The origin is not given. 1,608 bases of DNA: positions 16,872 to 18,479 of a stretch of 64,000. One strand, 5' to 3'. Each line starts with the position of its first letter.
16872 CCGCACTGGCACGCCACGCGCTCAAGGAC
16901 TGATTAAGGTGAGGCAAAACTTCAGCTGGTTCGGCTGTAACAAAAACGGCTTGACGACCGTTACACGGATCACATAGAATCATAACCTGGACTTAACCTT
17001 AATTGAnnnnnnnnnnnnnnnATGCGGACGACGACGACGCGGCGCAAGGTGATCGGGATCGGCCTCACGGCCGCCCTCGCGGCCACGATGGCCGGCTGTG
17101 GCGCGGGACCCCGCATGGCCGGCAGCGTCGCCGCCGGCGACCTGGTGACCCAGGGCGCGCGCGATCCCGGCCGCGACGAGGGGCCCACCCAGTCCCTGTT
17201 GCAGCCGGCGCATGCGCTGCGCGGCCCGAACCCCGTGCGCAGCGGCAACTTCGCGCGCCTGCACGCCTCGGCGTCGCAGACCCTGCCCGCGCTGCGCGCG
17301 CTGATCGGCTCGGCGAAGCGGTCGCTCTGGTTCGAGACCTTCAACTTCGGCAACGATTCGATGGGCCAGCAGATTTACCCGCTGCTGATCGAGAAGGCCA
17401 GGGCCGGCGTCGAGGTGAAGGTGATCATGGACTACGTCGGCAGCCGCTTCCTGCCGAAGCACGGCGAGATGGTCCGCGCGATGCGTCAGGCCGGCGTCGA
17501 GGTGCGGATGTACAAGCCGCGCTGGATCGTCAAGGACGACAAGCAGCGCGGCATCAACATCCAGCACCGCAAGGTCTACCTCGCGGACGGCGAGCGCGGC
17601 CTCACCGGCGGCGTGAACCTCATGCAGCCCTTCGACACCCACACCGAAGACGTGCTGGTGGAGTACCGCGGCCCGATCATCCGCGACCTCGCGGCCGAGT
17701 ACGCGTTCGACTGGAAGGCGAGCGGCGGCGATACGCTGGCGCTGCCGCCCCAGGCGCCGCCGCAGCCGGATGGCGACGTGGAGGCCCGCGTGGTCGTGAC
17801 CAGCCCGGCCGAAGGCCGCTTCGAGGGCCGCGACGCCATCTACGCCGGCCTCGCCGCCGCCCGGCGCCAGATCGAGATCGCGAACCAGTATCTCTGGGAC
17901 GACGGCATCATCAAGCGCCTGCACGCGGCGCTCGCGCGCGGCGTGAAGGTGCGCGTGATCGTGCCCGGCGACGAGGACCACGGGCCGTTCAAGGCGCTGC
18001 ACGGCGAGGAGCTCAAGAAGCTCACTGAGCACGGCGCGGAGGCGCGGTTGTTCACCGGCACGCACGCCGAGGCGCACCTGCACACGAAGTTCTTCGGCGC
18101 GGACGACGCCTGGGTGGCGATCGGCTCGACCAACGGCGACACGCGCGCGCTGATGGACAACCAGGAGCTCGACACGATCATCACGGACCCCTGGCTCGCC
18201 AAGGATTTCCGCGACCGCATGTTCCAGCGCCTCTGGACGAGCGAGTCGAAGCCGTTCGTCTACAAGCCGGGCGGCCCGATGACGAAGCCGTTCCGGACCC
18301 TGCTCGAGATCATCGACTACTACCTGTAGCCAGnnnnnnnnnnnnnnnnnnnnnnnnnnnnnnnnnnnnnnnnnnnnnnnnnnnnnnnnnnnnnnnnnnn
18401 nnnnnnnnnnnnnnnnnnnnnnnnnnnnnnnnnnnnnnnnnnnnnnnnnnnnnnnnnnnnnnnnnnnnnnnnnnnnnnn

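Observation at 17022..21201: Three phospholipase-D/HKD paralogs in a row, two as lipoproteins and one divergent and inverted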

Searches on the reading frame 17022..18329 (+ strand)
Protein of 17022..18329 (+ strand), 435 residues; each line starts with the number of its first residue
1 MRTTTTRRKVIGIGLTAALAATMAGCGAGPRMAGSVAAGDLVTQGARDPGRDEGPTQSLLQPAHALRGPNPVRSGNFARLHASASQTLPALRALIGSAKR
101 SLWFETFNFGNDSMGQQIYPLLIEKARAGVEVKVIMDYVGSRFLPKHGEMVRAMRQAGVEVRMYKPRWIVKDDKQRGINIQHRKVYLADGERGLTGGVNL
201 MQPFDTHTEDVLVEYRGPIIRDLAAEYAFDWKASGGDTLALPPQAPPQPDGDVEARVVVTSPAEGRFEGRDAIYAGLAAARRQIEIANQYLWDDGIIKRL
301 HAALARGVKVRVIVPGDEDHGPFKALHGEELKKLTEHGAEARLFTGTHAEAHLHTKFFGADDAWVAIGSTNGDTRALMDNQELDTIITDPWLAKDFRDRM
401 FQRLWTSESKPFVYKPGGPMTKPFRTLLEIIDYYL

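Call 3: search_protein_families(library=pfam, proteins=[window:17022-18329:+], max_evalue=0.01)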
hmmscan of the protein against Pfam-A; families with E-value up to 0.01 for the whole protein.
window:17022-18329:+ (435 aa): 2 families
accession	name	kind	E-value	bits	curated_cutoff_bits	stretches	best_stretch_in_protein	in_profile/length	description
PF13091.12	PLDc_2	-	5.3e-39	133.5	27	2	277-405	5-132/132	PLD-like domain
PF00614.28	PLDc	-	5.9e-08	32.8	21.9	0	179-201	3-25/28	Phospholipase D Active site motif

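Call 4: search_protein_families(library=ncbifam, proteins=[window:17022-18329:+], max_evalue=0.01)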
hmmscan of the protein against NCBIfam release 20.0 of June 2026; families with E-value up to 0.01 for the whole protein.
window:17022-18329:+ (435 aa): 7 families
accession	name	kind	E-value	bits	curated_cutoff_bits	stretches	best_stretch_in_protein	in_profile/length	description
NF008427.0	PRK11263.1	equivalog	6.1e-35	121.1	281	1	73-409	6-344/409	cardiolipin synthase ClsB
TIGR04265.1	bac_cardiolipin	equivalog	3.7e-31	108.6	290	1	93-407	136-454/483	cardiolipin synthase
NF009107.0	PRK12452.1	equivalog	1.3e-24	86.8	787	1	73-395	137-468/509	cardiolipin synthase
NF038319.1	DISARM_DrmC_I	equivalog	2.5e-19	69.8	133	2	277-400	103-231/236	DISARM system phospholipase D-like protein DrmC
NF010492.0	PRK13912.1-3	equivalog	1e-06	28.4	297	0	272-389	38-157/178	nuclease NucT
NF010493.0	PRK13912.1-4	equivalog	0.0012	18.9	351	1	280-406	39-166/171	nuclease NucT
NF010491.0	PRK13912.1-2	equivalog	0.0031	17.3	225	0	270-383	38-153/180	nuclease NucT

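Call 13: search_solved_structures(query=window:17022-18329:+, max_evalue=0.01)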
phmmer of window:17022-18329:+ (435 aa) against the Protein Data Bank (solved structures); distinct sequences matched with E-value up to 0.01: 16.
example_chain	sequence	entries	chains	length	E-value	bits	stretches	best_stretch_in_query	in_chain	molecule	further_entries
4ggj_A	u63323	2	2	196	5e-07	32.4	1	276-411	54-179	Mitochondrial cardiolipin hydrolase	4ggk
8v05_A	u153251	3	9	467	4.2e-06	29.4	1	295-405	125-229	5'-3' exonuclease PLD3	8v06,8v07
7e0m_A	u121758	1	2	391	5e-05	25.8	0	283-417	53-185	Phospholipase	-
8q1k_A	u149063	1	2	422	0.00017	24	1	295-405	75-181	5'-3' exonuclease PLD3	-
8s86_A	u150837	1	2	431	0.00018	24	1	295-405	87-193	5'-3' exonuclease PLD3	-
8q1x_A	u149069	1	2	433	0.00018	24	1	295-405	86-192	5'-3' exonuclease PLD3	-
9vbg_A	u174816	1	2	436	0.00019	23.9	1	295-405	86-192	5'-3' exonuclease PLD3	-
8v5t_A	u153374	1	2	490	0.00025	23.5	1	295-405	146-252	5'-3' exonuclease PLD3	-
9lkx_K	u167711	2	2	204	0.00032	23.1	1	277-407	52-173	Mitochondrial cardiolipin hydrolase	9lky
9vbj_A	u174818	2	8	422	0.0018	20.7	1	295-406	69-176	5'-3' exonuclease PLD4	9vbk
9fiz_A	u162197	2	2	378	0.002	20.6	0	287-408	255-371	Envelope phospholipase OPG057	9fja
8v08_A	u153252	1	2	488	0.0025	20.2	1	295-406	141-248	5'-3' exonuclease PLD4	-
9fhk_B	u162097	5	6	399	0.0038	19.6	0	287-408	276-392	Envelope phospholipase OPG057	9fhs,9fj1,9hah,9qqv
9vbh_A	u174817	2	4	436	0.0043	19.4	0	295-405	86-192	5'-3' exonuclease PLD3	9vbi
9fj0_A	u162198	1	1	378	0.0061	18.9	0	287-408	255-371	Envelope phospholipase OPG057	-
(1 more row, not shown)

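Call 15: find_homologous_proteins(query=window:17022-18329:+, max_evalue=0.00001)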
Query window:17022-18329:+ (435 aa): 267 proteins with E <= 0.00001 among 8000 candidates; the best 120 are listed.
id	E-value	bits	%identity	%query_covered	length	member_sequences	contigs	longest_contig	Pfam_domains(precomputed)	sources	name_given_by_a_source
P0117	6.4e-295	996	100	100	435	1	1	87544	PF13091.13,PF00614.29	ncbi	-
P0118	2.2e-234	796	79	100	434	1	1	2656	PF13091.13,PF00614.29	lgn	-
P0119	5.2e-234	795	80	100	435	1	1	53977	PF13091.13,PF00614.29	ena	-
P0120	1.2e-225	768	77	100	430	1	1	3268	PF13091.13,PF00614.29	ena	-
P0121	8.3e-195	666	66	100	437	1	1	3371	PF13091.13,PF00614.29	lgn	-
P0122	2.2e-189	648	66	98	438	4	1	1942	PF13091.13,PF00614.29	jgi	jgi:cardiolipin synthase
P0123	1.5e-186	639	67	96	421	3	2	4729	PF13091.13,PF00614.29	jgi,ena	-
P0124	7.9e-185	633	65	99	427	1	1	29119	PF13091.13,PF00614.29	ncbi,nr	ncbi:MAG: phosphatidylserine/phosphatidylglycerophosphate/cardiolipin synthase family protein [Candi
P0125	1.6e-183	629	67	92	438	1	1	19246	PF13091.13,PF00614.29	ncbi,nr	ncbi:MAG: phosphatidylserine/phosphatidylglycerophosphate/cardiolipin synthase family protein [Candi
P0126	8.6e-181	620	63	97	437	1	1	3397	PF13091.13,PF00614.29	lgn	-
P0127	1.0e-179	616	65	94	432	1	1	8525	PF13091.13,PF00614.29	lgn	-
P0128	1.1e-177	610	64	97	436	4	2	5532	PF13091.13,PF00614.29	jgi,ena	jgi:cardiolipin synthase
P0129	1.4e-177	609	64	96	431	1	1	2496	PF13091.13,PF00614.29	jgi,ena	jgi:cardiolipin synthase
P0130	2.9e-166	572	61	96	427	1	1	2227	PF13091.13,PF00614.29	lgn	-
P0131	2.0e-152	526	58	94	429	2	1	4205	PF13091.13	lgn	-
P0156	2.5e-126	440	48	99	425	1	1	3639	PF13091.13,PF00614.29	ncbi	ncbi:MAG: phospholipase D-like domain-containing protein [Bacteroidota bacterium]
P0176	3.1e-116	407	51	83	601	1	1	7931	PF13350.12,PF22784.2,PF22741.2,PF13091.13,PF22785.2,PF03162.19,PF00614.29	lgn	-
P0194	5.0e-110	387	48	86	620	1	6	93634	PF13350.12,PF22784.2,PF14566.12,PF22741.2,PF13091.13,PF22785.2,PF03162.19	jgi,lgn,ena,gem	jgi:cardiolipin synthase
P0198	4.0e-108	380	44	99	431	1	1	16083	PF13091.13,PF00614.29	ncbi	ncbi:MAG TPA: phosphatidylserine/phosphatidylglycerophosphate/cardiolipin synthase family protein [O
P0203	4.9e-105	370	45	99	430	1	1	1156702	PF13091.13,PF00614.29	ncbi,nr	ncbi:phosphatidylserine/phosphatidylglycerophosphate/cardiolipin synthase family protein [bacterium]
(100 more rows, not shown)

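Call 16: find_encoding_contigs(protein=P0117, flank=1000, max_places=2)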
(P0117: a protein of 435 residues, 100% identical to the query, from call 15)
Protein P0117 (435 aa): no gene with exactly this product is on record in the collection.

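Call 58: find_encoding_contigs(protein=P0194, flank=8000, max_places=1)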
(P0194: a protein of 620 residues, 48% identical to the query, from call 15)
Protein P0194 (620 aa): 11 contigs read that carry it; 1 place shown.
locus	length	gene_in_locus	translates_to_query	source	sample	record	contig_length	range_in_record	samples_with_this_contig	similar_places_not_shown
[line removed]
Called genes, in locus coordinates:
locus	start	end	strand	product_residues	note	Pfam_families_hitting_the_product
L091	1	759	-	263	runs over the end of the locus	PF13085:Fer2_3, PF12838:Fer4_7 (faint), PF13237:Fer4_10 (faint), PF13183:Fer4_8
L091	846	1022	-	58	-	-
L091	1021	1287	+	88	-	PF07561:DUF1540 (weak)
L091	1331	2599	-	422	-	PF01590:GAF, PF13185:GAF_2, PF13492:GAF_3, PF00512:HisKA, PF02518:HATPase_c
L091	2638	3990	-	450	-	PF00989:PAS, PF08448:PAS_4, PF13426:PAS_9, PF08447:PAS_3 (weak), PF00512:HisKA, PF02518:HATPase_c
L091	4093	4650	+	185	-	PF00210:Ferritin, PF02915:Rubrerythrin (weak)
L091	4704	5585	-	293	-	-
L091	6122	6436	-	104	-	-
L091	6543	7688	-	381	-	PF00512:HisKA, PF02518:HATPase_c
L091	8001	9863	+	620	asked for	PF03162:Y_phosphatase2, PF13350:Y_phosphatase3 (faint), PF22741:PTP-NADK, PF22784:PTP-SAK, PF22785:Tc-R-P, PF14566:PTPlike_phytase (faint), PF13091:PLDc_2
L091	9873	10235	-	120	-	-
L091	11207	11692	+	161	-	PF00775:Dioxygenase_C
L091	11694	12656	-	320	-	PF02685:Glucokinase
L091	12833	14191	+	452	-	PF01590:GAF, PF13185:GAF_2, PF13492:GAF_3 (faint), PF00512:HisKA, PF02518:HATPase_c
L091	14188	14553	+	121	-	PF00072:Response_reg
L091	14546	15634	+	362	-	PF00072:Response_reg, PF00512:HisKA, PF02518:HATPase_c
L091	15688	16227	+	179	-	PF00582:Usp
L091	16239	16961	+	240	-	PF07730:HisKA_3 (weak), PF02518:HATPase_c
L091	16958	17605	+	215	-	PF00072:Response_reg, PF08281:Sigma70_r4_2, PF00196:GerE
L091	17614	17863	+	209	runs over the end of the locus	PF18306:LDcluster4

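Call 75: predict_structure(alignment_id=A6)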
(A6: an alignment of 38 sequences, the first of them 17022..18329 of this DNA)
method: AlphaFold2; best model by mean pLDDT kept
length: 435 residues; sequences in the alignment: 38
mean_pLDDT: 86.7   pTM: 0.83
mean pLDDT of the five models: 86.7, 86.7, 85.6, 84.9, 82.4
residues with pLDDT >= 90: 304; 70-90: 52; 50-70: 48; < 50: 31
segments of 3 or more residues with pLDDT < 50: 1-7, 27-44, 432-435
pLDDT, mean of each block of 10 residues (from residue 1): 46 60 53 42 59 85 93 98 97 98 97 96 99 96 94 98 93 83 97 97 95 98 98 95 94 96 93 97 94 87 98 82 71 95 93 95 96 69 96 97 97 80 55 47
secondary structure, 60 per line:
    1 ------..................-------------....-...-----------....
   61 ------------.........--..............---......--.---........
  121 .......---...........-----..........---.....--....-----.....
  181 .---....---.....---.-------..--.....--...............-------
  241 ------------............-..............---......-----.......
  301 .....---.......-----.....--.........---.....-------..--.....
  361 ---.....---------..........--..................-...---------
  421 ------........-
elements in order: H7-24 H38-41 E57-60 E73-81 H84-97 E101-106 H113-127 E131-137 H138-141 H147-156 E160-164 E167-170 E176-181 E185-188 E192-196 E212-216 H219-233 E253-261 H268-279 E283-288 H294-305 E309-315 H321-325 H328-336 E340-344 E356-360 E364-368 E378-387 H390-407 E409-411 H427-434

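Call 78: fold_search(model_id=the predicted structure, library=pdb)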
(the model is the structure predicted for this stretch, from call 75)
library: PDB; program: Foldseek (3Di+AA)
matches with E <= 10: 1282; with E <= 0.001: 128
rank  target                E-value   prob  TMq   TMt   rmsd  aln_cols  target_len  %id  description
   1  7e0m_A                1.6e-21  1.00  0.61  0.68   5.3       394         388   18  Crystal structure of phospholipase D (released 2021-12-22)
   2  7e0m_B                2.0e-21  1.00  0.61  0.69   6.0       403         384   18  Crystal structure of phospholipase D (released 2021-12-22)
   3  8ctp                  5.4e-20  1.00  0.55  0.51   7.0       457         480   18  Crystal structure of engineered phospholipase D mutant superPLD 2-23 (released 2023-04-26)
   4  2ze9                  9.6e-20  1.00  0.57  0.50   7.1       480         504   17  Crystal structure of H168A mutant of phospholipase D from Streptomyces antibioticus, as a complex with phosphatidylcholi (released 2007-12-25)
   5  9fiz                  1.1e-19  1.00  0.60  0.71   5.2       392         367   18  Structure of the F13 protein (mutant A295E) of Vaccinia virus (released 2025-03-12)
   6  7svp_D                1.2e-19  1.00  0.58  0.46   5.4       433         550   17  Structure of compound 34 bound to human Phospholipase D2 catalytic domain (released 2023-01-25)
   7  1v0y                  1.5e-19  1.00  0.57  0.51   6.7       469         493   17  Phospholipase D from Streptomyces sp. strain PMF soaked with the substrate dibutyrylphosphatidylcholine. (released 2004-06-03)
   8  1v0u                  1.5e-19  1.00  0.58  0.52   6.5       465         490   17  Phospholipase D from Streptomyces sp. strain PMF soaked with the product glycerophosphate. (released 2004-06-03)
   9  1v0v                  1.5e-19  1.00  0.58  0.52   6.3       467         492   17  Phospholipase D from Streptomyces sp. strain PMF soaked with the substrate dibutyrylphosphatidylcholine. (released 2004-06-03)
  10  7js7_B                1.6e-19  1.00  0.57  0.51   7.0       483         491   17  Phospholipase D engineered mutant (TNYR) H442 covalent adduct with 1-inositol phosphate (released 2021-04-28)
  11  6ohq_A                1.8e-19  1.00  0.56  0.43   6.1       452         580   17  Structure of compound 4 bound human Phospholipase D2 catalytic domain (released 2020-02-19)
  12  9fhs                  2.1e-19  1.00  0.60  0.71   5.6       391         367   18  Structure of the F13 protein of Vaccinia virus (F432 crystal form) (released 2025-03-12)
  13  1v0t                  2.5e-19  1.00  0.57  0.51   6.6       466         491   17  Phospholipase D from Streptomyces sp. strain PMF soaked with the product glycerophosphate (released 2004-06-03)
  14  8ctq                  3.3e-19  1.00  0.58  0.53   5.7       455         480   19  Crystal structure of engineered phospholipase D mutant superPLD 2-48 (released 2023-04-26)
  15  1v0r                  3.5e-19  1.00  0.57  0.51   6.9       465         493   17  Tungstate-inhibited phospholipase D from Streptomyces sp. strain PMF (released 2004-06-03)
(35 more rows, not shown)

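Call 88: list_cluster_members(proteins=[P0117, P0237, P0010, P0041, P0048, P0156, P0203, P0198])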
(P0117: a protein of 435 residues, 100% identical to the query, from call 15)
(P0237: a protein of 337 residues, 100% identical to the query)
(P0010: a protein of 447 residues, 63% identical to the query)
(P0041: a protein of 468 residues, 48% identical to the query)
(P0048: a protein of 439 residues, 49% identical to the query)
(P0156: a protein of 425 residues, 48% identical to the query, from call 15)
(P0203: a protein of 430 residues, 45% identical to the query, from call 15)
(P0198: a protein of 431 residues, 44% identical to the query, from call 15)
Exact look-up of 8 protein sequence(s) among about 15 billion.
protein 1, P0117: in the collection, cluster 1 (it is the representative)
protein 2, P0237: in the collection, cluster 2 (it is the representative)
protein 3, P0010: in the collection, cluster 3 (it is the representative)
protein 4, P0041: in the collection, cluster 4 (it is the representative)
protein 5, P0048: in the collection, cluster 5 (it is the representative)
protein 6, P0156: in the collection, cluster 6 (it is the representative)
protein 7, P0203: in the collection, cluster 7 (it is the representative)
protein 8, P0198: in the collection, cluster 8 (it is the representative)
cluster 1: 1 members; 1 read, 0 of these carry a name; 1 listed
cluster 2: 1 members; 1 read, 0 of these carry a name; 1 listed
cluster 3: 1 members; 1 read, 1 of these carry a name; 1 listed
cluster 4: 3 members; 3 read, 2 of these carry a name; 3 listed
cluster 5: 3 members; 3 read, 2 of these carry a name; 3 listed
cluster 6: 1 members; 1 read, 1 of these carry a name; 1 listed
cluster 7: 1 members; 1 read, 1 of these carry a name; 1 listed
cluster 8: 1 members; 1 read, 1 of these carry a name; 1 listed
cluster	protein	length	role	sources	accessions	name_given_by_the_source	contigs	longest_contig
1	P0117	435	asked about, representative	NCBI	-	-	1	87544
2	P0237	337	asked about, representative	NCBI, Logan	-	-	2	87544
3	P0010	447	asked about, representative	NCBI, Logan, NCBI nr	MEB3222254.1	MAG: phosphatidylserine/phosphatidylglycerophosphate/cardiolipin synthase family protein ... | phosphatidylserine/phosphatidylglycerophosphate/cardiolipin synthase family protein ...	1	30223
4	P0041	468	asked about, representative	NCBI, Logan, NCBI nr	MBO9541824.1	phosphatidylserine/phosphatidylglycerophosphate/cardiolipin synthase family protein ...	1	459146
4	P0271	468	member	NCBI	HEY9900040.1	MAG TPA: phosphatidylserine/phosphatidylglycerophosphate/cardiolipin synthase family ...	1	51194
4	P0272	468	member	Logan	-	-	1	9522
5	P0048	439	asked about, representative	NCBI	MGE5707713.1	MAG: phospholipase D-like domain-containing protein [Bacteroidota bacterium]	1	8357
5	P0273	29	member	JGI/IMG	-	hypothetical protein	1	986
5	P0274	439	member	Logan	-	-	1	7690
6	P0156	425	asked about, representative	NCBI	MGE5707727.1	MAG: phospholipase D-like domain-containing protein [Bacteroidota bacterium]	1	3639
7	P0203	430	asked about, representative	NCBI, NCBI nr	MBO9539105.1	phosphatidylserine/phosphatidylglycerophosphate/cardiolipin synthase family protein ...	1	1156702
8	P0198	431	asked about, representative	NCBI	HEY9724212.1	MAG TPA: phosphatidylserine/phosphatidylglycerophosphate/cardiolipin synthase family ...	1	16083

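Call 95: search_protein_families(library=padloc, proteins=[window:17022-18329:+], max_evalue=0.001)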
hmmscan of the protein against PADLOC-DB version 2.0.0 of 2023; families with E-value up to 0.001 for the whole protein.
window:17022-18329:+ (435 aa): 10 families
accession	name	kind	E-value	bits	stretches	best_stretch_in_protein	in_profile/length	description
PDLC02614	DrmC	-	1.4e-14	52.2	1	277-394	30-142/153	DrmC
PDLC02607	DrmC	-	3.4e-14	50.8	1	223-412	55-261/265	DrmC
PDLC02585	DrmC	-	1.2e-10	39.4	1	294-398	132-239/253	DrmC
PDLC02606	DrmC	-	2.6e-10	38.4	1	294-390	61-160/182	DrmC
PDLC02595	DrmC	-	4e-09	34.6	1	295-383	148-239/269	DrmC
PDLC02588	DrmC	-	2.9e-08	31.7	1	296-392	133-232/256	DrmC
PDLC02597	DrmC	-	1.6e-07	29.5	1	294-398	123-230/242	DrmC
PDLC03922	MkoB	-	9.5e-07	26.4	1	263-397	306-439/610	-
PDLC02609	DrmC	-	1.8e-06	26.1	0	302-400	132-229/241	DrmC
PDLC02587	DrmC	-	0.00052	17.1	0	344-403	196-254/267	DrmC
